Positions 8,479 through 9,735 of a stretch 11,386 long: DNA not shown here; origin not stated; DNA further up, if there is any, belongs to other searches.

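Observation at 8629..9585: Unassigned 318-aa protein with a His/Asp-rich putative active site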

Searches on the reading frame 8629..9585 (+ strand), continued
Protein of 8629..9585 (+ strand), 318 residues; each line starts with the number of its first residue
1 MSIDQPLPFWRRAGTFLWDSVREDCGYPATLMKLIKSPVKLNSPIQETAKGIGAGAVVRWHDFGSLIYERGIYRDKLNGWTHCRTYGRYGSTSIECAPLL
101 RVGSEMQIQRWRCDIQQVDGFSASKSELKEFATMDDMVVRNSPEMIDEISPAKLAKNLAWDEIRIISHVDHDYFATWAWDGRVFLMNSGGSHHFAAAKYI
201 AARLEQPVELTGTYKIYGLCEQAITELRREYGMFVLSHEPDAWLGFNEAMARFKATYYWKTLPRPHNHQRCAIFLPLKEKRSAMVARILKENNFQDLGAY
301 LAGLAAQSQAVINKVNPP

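Call 77: get_annotated_region(hit=H65, flank=6000)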
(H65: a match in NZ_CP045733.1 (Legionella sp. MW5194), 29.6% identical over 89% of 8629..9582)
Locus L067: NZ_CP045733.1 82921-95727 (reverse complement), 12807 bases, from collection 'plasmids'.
description: Legionella sp. MW5194 plasmid unnamed1, complete sequence
organism: Legionella sp. MW5194 (NCBI taxid 2662448)
taxonomy: Bacteria; Pseudomonadota; Gammaproteobacteria; Legionellales; Legionellaceae; Legionella; Legionella sp. MW5194
host: -; source: Water,water; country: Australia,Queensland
typing (MOB-suite, as given by PLSDB): non-mobilizable
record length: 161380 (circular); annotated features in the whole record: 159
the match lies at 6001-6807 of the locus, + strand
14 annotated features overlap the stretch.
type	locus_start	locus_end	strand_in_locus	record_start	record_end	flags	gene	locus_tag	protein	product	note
CDS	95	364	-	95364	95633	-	-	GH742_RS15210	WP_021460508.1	hypothetical protein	-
CDS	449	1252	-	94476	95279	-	-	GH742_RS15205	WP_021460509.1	DUF932 domain-containing protein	-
CDS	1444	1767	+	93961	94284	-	-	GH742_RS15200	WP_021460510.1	hypothetical protein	-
CDS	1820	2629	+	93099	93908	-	-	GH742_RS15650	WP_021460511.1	hypothetical protein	-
CDS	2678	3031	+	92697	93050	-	-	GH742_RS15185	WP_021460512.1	type II toxin-antitoxin system RelE/ParE family toxin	-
CDS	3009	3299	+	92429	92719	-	-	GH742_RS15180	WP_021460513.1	helix-turn-helix transcriptional regulator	-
CDS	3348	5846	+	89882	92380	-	-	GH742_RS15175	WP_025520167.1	helicase C-terminal domain-containing protein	GO:0006139 - nucleobase-containing compound metabolic process [Evidence IEA]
CDS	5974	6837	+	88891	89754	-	-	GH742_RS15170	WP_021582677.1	DUF6685 family protein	-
CDS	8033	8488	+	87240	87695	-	-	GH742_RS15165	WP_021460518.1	Abi family protein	-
CDS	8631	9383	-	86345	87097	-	istB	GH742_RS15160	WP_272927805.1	IS21-like element helper ATPase IstB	-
CDS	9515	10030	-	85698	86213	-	-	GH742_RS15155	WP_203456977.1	hypothetical protein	-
CDS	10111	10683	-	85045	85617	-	-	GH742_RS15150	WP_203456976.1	DDE-type integrase/transposase/recombinase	GO:0015074 - DNA integration [Evidence IEA]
CDS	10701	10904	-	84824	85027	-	-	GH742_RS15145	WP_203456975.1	hypothetical protein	-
CDS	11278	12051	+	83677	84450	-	-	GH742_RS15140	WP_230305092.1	hypothetical protein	-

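Call 78: get_annotated_region(hit=H62, flank=6000)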
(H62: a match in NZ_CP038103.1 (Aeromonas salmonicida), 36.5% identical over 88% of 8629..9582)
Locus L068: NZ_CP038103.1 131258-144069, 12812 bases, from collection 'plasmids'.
description: Aeromonas salmonicida subsp. salmonicida strain SHY16-3432 plasmid pAsa5-3432, complete sequence
organism: Aeromonas salmonicida (NCBI taxid 29491)
taxonomy: Bacteria; Pseudomonadota; Gammaproteobacteria; Aeromonadales; Aeromonadaceae; Aeromonas; Aeromonas salmonicida
host: -; source: Salvelinus fontinalis,whole organism; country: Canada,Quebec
typing (MOB-suite, as given by PLSDB): conjugative; replicon rep_cluster_1169; relaxase MOBF; mating-pair formation MPF_F
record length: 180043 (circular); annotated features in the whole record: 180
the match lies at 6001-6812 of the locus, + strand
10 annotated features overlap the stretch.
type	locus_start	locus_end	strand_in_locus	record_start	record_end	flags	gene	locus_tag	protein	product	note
CDS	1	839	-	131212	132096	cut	-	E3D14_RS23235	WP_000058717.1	EamA family transporter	-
CDS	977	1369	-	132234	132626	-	-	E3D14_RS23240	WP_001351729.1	isochorismatase family cysteine hydrolase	-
CDS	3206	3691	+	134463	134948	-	-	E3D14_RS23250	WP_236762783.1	DUF4113 domain-containing protein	-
CDS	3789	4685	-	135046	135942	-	-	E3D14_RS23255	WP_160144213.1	hypothetical protein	-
CDS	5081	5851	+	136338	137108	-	-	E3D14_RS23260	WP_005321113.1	tyrosine-type recombinase/integrase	GO:0015074 - DNA integration [Evidence IEA]; GO:0006310 - DNA recombination [Evidence IEA]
CDS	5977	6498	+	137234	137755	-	-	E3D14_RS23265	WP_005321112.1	hypothetical protein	-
CDS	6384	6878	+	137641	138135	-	-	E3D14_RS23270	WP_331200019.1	DUF6685 family protein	-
CDS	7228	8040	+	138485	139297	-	-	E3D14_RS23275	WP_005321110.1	ParA family protein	-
CDS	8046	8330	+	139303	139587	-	-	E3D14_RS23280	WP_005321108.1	hypothetical protein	-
CDS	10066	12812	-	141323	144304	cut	-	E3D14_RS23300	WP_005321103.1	Tn3 family transposase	-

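Call 79: get_annotated_region(hit=H12, flank=6000)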
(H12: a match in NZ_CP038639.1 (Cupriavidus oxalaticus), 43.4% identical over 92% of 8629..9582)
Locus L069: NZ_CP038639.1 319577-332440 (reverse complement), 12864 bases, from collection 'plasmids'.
description: Cupriavidus oxalaticus strain X32 plasmid unnamed4, complete sequence
organism: Cupriavidus oxalaticus (NCBI taxid 96344)
taxonomy: Bacteria; Pseudomonadota; Betaproteobacteria; Burkholderiales; Burkholderiaceae; Cupriavidus; Cupriavidus oxalaticus
host: -; source: whole organism,sewage sludge; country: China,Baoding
typing (MOB-suite, as given by PLSDB): conjugative; relaxase MOBH; mating-pair formation MPF_T
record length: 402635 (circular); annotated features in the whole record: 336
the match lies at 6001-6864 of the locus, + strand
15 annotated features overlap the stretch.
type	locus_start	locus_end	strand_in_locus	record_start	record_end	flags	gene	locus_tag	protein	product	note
CDS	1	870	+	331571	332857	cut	-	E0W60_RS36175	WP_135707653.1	hypothetical protein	-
CDS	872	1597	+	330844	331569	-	-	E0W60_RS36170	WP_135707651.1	FkbM family methyltransferase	-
CDS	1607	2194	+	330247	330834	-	-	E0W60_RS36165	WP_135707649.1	hypothetical protein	-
CDS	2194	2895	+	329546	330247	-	-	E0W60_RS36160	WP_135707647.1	2OG-Fe(II) oxygenase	-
CDS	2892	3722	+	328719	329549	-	-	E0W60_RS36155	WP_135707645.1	aldo/keto reductase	-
CDS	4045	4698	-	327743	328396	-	-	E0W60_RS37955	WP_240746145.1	hypothetical protein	-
CDS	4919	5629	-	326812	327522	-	-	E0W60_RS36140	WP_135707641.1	hypothetical protein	-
CDS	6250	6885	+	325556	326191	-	-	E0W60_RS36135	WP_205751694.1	DUF6685 family protein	-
CDS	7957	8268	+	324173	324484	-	-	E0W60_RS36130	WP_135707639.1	H-NS histone family protein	-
CDS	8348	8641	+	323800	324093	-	-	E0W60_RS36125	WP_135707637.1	hypothetical protein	-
CDS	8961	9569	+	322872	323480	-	-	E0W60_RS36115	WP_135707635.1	3'-5' exonuclease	-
CDS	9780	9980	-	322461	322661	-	-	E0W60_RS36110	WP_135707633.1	hypothetical protein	-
CDS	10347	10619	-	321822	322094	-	-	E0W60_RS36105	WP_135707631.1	XRE family transcriptional regulator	-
CDS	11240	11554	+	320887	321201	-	-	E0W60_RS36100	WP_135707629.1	H-NS histone family protein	-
CDS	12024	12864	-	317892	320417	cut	ligD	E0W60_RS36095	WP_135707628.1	DNA ligase D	GO:0006303 - double-strand break repair via nonhomologous end joining [Evidence IEA]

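Call 81: search_protein_families(library=pfam, proteins=[L058:8813-9574:-, L058:13809-14726:+, L017:7641-7913:+, L035:2289-3632:+, L058:14740-16479:+, L022:6418-7464:-, L061:1775-1987:+, L065:5504-5986:+, L062:7939-8412:+, L067:3348-5843:+], max_evalue=0.001)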
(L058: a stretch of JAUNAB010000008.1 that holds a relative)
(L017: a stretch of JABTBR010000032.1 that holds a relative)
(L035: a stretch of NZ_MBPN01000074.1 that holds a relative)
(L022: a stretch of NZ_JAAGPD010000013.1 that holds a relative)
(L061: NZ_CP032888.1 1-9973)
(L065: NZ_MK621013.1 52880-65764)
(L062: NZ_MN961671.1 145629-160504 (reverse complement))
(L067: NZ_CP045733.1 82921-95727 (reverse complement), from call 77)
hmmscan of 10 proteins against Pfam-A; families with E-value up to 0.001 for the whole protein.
L058:8813-9574:- (253 aa): 1 family
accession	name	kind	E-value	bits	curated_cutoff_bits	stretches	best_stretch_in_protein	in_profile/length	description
PF02384.22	N6_Mtase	-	2.7e-07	30.7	20.4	1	101-202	26-121/311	N-6 DNA Methylase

L058:13809-14726:+ (306 aa): 1 family
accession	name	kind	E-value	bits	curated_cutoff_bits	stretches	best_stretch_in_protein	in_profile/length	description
PF06834.16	TraU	-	2.4e-53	182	26.5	1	33-291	7-305/306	TraU protein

L017:7641-7913:+ (91 aa): 4 families
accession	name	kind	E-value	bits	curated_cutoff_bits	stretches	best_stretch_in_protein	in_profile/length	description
PF01381.28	HTH_3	-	1.9e-15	57.1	23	1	23-77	1-55/55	Helix-turn-helix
PF13560.12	HTH_31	-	5e-09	36.8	27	1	19-78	2-61/64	Helix-turn-helix domain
PF12844.13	HTH_19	-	6.4e-06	26.4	30.2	1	20-78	1-59/64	Helix-turn-helix domain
PF13443.12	HTH_26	-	0.00017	22.2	22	1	22-79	1-59/63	Cro/C1-type HTH DNA-binding domain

L035:2289-3632:+ (448 aa): 2 families
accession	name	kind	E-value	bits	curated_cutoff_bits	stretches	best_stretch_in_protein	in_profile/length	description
PF01555.25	N6_N4_Mtase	-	1.2e-21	78.1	26.7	1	168-425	3-218/221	DNA methylase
PF14338.12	Mrr_N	-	9.8e-09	35.7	29.5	1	59-128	18-82/87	Mrr N-terminal domain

L058:14740-16479:+ (580 aa): 0 families

L022:6418-7464:- (348 aa): 1 family
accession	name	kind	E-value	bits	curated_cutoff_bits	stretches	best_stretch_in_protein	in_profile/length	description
PF00589.27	Phage_integrase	-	1.1e-14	55.1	27.1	1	182-331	19-164/172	Phage integrase family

L061:1775-1987:+ (71 aa): 0 families

L065:5504-5986:+ (161 aa): 0 families

L062:7939-8412:+ (158 aa): 0 families

L067:3348-5843:+ (832 aa): 3 families
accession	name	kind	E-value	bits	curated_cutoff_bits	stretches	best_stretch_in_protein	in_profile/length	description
PF13307.12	Helicase_C_2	-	1.4e-11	45.2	25.3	1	389-481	63-164/170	Helicase C-terminal domain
PF04851.21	ResIII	-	4e-11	43.5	22.5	1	38-190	4-151/164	Type III restriction enzyme, res subunit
PF00270.35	DEAD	-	5.5e-10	39.7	26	1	40-169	2-136/167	DEAD/DEAH box helicase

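Call 84: search_protein_families(library=pfam, proteins=[P0152, P0180, P0207, P0231, P0127, P0126, P0124, P0149, P0197, P0045], max_evalue=0.01)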
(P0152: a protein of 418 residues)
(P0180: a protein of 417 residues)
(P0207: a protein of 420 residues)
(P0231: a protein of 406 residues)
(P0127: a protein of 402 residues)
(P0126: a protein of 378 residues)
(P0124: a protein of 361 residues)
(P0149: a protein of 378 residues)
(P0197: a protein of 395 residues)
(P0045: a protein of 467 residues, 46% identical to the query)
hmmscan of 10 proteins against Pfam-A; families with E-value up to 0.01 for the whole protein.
P0152 (418 aa): 1 family
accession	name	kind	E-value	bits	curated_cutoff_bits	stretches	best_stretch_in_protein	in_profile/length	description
PF20390.3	DUF6685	-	1.6e-55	188.5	24.6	1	101-298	2-200/207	Family of unknown function (DUF6685)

P0180 (417 aa): 1 family
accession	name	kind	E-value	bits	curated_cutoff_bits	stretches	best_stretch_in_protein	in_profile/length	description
PF20390.3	DUF6685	-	9.1e-53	179.6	24.6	1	103-298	3-201/207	Family of unknown function (DUF6685)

P0207 (420 aa): 1 family
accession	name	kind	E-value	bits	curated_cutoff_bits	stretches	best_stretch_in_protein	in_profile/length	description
PF20390.3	DUF6685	-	1.4e-54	185.5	24.6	1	91-293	2-202/207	Family of unknown function (DUF6685)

P0231 (406 aa): 1 family
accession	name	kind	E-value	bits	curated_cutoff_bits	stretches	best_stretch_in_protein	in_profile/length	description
PF20390.3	DUF6685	-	3.9e-52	177.5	24.6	1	94-291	3-205/207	Family of unknown function (DUF6685)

P0127 (402 aa): 1 family
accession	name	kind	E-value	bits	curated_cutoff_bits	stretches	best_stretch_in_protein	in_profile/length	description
PF20390.3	DUF6685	-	6.2e-62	209.5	24.6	1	196-398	2-203/207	Family of unknown function (DUF6685)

P0126 (378 aa): 1 family
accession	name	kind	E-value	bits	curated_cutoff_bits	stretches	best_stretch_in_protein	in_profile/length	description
PF20390.3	DUF6685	-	1.1e-67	228.3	24.6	1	165-372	2-206/207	Family of unknown function (DUF6685)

P0124 (361 aa): 1 family
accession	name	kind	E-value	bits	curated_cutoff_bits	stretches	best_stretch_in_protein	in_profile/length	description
PF20390.3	DUF6685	-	2e-64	217.7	24.6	1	157-359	3-205/207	Family of unknown function (DUF6685)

P0149 (378 aa): 1 family
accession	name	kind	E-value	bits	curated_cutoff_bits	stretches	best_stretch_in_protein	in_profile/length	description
PF20390.3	DUF6685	-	8.9e-63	212.3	24.6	1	181-377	2-199/207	Family of unknown function (DUF6685)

P0197 (395 aa): 1 family
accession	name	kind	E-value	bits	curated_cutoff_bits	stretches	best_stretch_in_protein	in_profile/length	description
PF20390.3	DUF6685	-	3e-57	194.2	24.6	1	172-374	2-205/207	Family of unknown function (DUF6685)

P0045 (467 aa): 3 families
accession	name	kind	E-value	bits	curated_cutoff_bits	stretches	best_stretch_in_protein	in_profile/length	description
PF20390.3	DUF6685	-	2.5e-78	263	24.6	1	101-298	2-200/207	Family of unknown function (DUF6685)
PF00583.31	Acetyltransf_1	-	4.4e-05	24.2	20.7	1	356-385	58-87/116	Acetyltransferase (GNAT) family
PF13508.13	Acetyltransf_7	-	0.0045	17.8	27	1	347-386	15-56/84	Acetyltransferase (GNAT) domain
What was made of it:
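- Tried and rejected: Informative domain fusions among longer members: none found (call 84).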

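Call 89: get_annotated_region(hit=H72, flank=4000)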
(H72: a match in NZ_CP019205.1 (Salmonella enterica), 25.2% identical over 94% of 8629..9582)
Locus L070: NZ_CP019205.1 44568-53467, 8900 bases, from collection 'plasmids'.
description: Salmonella enterica subsp. enterica serovar Saintpaul strain CFSAN004173 plasmid pCFSAN004173, complete sequence
organism: Salmonella enterica (NCBI taxid 90105)
taxonomy: Bacteria; Pseudomonadota; Gammaproteobacteria; Enterobacterales; Enterobacteriaceae; Salmonella; Salmonella enterica
host: -; source: Homo sapiens,human,stool; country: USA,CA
typing (MOB-suite, as given by PLSDB): conjugative; replicon IncI-gamma/K1; relaxase MOBP; mating-pair formation MPF_I
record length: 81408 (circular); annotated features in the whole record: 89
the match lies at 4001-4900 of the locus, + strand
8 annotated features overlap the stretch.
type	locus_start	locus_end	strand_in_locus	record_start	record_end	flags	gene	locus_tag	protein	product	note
CDS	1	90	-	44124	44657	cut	-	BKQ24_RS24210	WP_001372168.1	transcription termination/antitermination NusG family protein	-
CDS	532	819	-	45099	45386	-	-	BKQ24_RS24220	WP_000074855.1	conjugal transfer protein TraA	-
CDS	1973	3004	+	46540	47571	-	repA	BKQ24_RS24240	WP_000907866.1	plasmid replication initiator RepA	-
CDS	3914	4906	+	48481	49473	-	-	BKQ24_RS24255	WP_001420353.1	DUF6685 family protein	-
CDS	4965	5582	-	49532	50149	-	-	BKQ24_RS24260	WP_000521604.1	ProQ/FINO family protein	-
CDS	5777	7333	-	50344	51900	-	-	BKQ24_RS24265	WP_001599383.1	AAA family ATPase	-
CDS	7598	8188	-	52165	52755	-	-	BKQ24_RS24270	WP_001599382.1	hypothetical protein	-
CDS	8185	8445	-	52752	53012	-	-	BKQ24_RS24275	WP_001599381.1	hypothetical protein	-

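Call 90: get_annotated_region(hit=H85, flank=4000)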
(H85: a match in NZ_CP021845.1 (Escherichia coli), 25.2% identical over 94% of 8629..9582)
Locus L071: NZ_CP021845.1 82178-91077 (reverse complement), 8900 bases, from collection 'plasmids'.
description: Escherichia coli strain EC1515 plasmid pEC1515-1, complete sequence
organism: Escherichia coli (NCBI taxid 562)
taxonomy: Bacteria; Pseudomonadota; Gammaproteobacteria; Enterobacterales; Enterobacteriaceae; Escherichia; Escherichia coli
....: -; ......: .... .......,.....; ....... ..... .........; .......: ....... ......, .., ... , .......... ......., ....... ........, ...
typing (MOB-suite, as given by PLSDB): conjugative; replicon IncI-gamma/K1; relaxase MOBP; mating-pair formation MPF_I
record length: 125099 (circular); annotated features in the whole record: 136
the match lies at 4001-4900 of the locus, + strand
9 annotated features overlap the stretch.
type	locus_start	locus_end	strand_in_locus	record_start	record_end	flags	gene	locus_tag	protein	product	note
CDS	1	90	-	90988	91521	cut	-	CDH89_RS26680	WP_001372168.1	transcription termination/antitermination NusG family protein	-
CDS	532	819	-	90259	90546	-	-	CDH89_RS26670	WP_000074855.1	conjugal transfer protein TraA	-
CDS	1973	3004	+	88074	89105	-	repA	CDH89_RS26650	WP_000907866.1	plasmid replication initiator RepA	GO:0006276 - plasmid maintenance [Evidence IEA]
CDS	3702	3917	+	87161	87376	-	-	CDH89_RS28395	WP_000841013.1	hypothetical protein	-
CDS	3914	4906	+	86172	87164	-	-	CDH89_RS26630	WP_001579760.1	DUF6685 family protein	-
CDS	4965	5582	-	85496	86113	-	-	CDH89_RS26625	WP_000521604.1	ProQ/FINO family protein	-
CDS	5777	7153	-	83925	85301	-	-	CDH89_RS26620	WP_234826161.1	AAA family ATPase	-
CDS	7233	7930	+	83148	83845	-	-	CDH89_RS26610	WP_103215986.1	IS1-like element IS1A family transposase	GO:0006313 - DNA transposition [Evidence IEA]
predicted_resistance_gene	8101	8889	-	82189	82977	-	aadA22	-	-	ANT(3'')-Ia family aminoglycoside nucleotidyltransferase AadA22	predicted by amrfinderplus; class AMINOGLYCOSIDE; identity 100.0%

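Call 91: get_annotated_region(hit=H93, flank=4000)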
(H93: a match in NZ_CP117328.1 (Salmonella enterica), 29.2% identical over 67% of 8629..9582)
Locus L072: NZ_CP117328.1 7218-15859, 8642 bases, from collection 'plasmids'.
description: Salmonella enterica subsp. enterica serovar Saintpaul strain RM106 plasmid pRM106_1, complete sequence
organism: Salmonella enterica (NCBI taxid 90105)
taxonomy: Bacteria; Pseudomonadota; Gammaproteobacteria; Enterobacterales; Enterobacteriaceae; Salmonella; Salmonella enterica
host: -; source: Bos taurus,Large intestine; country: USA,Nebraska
typing (MOB-suite, as given by PLSDB): conjugative; replicon IncI-gamma/K1; relaxase MOBP; mating-pair formation MPF_I
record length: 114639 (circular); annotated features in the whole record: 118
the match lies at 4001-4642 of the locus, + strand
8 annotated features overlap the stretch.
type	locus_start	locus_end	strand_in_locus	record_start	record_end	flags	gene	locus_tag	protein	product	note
CDS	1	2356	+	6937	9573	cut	-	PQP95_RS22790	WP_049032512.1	TcfC E-set like domain-containing protein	-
CDS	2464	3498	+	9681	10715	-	-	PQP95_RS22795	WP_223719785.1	CfaE/CblD family pilus tip adhesin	-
CDS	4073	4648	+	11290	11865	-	-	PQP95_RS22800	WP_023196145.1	DUF6685 family protein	-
CDS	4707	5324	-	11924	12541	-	-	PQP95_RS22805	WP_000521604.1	ProQ/FINO family protein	-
CDS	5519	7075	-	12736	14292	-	-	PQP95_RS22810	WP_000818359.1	AAA family ATPase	-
CDS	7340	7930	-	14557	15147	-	-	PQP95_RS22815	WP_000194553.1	hypothetical protein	-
CDS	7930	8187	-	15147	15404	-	-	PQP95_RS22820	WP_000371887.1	hypothetical protein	-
CDS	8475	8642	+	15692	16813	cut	-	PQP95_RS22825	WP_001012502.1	DUF3800 domain-containing protein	-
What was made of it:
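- One IncI-gamma/K1 plasmid carries a 5'-truncated copy, so the gene is dispensable (call 91).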
